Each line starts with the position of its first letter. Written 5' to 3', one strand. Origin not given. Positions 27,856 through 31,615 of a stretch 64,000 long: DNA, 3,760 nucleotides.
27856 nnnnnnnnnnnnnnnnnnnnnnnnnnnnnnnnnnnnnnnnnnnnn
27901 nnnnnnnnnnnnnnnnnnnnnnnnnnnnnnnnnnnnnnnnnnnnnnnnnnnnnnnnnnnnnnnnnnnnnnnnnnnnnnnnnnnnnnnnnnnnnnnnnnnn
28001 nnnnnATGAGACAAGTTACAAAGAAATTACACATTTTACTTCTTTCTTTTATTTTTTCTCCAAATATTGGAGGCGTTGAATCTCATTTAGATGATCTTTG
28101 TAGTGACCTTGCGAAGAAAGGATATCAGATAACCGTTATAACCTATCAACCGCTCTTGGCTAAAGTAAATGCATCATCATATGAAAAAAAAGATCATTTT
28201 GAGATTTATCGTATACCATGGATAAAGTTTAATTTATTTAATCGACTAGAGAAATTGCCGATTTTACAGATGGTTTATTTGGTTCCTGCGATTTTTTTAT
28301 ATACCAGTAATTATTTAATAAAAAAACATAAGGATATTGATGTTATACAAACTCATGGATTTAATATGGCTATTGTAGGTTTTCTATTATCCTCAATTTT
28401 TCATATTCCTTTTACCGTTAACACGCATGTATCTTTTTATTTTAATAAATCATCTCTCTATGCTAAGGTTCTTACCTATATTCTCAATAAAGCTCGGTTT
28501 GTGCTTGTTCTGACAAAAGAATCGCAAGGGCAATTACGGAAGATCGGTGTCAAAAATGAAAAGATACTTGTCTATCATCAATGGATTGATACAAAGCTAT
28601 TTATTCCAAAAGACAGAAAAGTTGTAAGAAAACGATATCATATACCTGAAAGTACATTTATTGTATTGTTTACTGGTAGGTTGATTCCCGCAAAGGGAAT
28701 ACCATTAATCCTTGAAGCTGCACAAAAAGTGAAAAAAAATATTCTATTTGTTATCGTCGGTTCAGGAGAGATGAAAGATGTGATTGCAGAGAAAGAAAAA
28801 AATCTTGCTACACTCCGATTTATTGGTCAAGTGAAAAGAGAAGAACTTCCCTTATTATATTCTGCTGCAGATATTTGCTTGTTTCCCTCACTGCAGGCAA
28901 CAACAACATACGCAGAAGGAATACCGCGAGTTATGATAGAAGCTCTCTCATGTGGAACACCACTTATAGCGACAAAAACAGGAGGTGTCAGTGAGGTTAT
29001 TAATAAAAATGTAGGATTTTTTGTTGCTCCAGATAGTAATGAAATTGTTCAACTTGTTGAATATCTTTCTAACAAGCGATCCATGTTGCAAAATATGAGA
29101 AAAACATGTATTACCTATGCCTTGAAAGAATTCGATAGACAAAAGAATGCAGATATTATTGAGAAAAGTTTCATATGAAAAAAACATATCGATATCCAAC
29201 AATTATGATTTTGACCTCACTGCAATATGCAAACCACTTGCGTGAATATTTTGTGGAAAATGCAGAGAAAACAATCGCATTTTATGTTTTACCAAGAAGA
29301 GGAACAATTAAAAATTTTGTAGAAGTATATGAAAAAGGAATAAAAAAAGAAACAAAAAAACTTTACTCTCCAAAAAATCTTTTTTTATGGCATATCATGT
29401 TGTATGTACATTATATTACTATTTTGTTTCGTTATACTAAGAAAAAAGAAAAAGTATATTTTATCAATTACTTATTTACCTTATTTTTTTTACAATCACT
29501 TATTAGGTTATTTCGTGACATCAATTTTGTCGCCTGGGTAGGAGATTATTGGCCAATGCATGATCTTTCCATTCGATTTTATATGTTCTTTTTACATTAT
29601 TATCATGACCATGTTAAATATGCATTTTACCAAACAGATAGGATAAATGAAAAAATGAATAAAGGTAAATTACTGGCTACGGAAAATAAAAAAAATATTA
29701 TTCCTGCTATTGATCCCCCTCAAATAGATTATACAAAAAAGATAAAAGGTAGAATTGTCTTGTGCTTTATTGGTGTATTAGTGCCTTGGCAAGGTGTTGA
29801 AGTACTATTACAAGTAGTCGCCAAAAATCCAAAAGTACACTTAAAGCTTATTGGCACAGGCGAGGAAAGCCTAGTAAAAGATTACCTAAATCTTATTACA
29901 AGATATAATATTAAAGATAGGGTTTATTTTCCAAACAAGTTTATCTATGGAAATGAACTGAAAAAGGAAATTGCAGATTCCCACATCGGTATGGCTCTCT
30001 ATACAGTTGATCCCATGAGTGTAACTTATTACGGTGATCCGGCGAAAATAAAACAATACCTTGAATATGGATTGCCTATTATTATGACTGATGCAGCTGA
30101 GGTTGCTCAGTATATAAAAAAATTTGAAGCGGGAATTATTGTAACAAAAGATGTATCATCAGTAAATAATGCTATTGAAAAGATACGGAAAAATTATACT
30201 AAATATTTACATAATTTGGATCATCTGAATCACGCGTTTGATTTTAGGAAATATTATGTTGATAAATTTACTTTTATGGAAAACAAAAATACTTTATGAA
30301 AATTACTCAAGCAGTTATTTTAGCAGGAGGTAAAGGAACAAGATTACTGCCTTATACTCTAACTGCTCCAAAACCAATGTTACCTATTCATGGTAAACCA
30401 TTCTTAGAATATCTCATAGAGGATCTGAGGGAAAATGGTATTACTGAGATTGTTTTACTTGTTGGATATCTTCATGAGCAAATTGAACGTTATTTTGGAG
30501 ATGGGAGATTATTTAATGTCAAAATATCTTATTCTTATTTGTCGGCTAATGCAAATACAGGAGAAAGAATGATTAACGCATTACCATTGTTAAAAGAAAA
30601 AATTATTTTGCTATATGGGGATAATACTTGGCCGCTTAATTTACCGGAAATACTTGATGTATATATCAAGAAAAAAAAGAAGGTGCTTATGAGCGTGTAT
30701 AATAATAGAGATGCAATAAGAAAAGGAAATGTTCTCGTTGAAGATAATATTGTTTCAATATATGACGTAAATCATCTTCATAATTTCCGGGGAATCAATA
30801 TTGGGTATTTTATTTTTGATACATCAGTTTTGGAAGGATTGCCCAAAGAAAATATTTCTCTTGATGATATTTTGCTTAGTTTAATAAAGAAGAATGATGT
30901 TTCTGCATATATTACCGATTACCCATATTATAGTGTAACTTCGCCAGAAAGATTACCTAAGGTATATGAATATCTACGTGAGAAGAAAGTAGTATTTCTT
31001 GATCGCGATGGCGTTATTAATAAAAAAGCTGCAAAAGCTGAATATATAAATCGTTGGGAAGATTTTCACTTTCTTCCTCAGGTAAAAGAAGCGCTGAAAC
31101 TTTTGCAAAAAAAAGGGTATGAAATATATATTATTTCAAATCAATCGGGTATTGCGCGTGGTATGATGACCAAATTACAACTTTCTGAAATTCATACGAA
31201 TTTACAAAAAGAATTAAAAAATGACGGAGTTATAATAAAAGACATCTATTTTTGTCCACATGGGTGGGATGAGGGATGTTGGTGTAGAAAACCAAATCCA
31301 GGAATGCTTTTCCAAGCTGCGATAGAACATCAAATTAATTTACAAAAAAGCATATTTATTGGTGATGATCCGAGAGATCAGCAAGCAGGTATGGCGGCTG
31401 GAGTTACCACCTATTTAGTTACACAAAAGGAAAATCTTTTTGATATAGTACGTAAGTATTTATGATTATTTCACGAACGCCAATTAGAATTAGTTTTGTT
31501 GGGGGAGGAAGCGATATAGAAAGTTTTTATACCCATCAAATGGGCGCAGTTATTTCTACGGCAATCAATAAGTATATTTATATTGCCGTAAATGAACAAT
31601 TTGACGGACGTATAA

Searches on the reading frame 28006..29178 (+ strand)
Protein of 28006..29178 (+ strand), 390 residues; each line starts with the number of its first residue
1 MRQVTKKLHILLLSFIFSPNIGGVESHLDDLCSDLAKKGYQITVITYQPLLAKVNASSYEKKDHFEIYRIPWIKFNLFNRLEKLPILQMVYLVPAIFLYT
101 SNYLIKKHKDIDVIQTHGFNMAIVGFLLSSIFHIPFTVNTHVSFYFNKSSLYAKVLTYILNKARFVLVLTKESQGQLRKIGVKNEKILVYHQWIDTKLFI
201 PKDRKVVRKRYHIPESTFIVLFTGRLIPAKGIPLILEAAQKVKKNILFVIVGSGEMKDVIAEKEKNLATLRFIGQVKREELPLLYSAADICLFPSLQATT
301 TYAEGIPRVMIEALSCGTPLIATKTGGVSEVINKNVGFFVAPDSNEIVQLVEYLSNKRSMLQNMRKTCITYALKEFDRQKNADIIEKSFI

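Call 25: search_protein_families(library=pfam, proteins=[window:28006-29178:+], max_evalue=0.001)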
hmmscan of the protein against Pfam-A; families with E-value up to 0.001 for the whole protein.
window:28006-29178:+ (390 aa): 6 families
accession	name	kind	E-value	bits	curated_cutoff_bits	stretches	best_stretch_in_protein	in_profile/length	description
PF00534.26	Glycos_transf_1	-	5.8e-33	114.3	26.4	1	204-366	2-167/172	Glycosyl transferases group 1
PF13692.12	Glyco_trans_1_4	-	5.2e-27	95.3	27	1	219-354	3-139/142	Glycosyl transferases group 1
PF13439.12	Glyco_transf_4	-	9.7e-16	58.7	28.5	1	21-197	1-169/170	Glycosyltransferase Family 4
PF13579.12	Glyco_trans_4_4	-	7.1e-11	43.1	29.7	1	22-190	1-155/158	Glycosyl transferase 4-like domain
PF13524.12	Glyco_trans_1_2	-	2.3e-09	37.8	25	1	235-382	5-139/144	Glycosyl transferase-like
PF20706.3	GT4-conflict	-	1.8e-05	24.4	26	1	210-339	189-327/385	Family 4 Glycosyltransferase in conflict systems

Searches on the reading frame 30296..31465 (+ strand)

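Call 25: search_protein_families(library=pfam, proteins=[window:30296-31465:+], max_evalue=0.001)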
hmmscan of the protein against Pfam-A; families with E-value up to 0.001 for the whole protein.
window:30296-31465:+ (389 aa): 7 families
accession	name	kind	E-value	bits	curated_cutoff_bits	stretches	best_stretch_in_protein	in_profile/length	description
PF00483.29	NTP_transferase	-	1.5e-21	77.5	21.2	1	6-197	2-210/245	Nucleotidyl transferase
PF08645.17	PNK3P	-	2.5e-12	47.2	22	1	231-358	1-126/161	Polynucleotide kinase 3 phosphatase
PF13419.12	HAD_2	-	2.9e-11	44.2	23.8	1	331-375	134-178/178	Haloacid dehalogenase-like hydrolase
PF12804.13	NTP_transf_3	-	1.3e-09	38.9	27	1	6-68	1-56/160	MobA-like NTP transferase domain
PF13242.12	Hydrolase_like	-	2e-09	37.7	22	1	330-377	2-50/75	HAD-hyrolase-like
PF00702.32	Hydrolase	-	2.6e-08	34.9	26.4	1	228-369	63-191/191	haloacid dehalogenase-like hydrolase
PF13344.12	Hydrolase_6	-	6.7e-05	23.3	27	1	234-296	2-53/101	Haloacid dehalogenase-like hydrolase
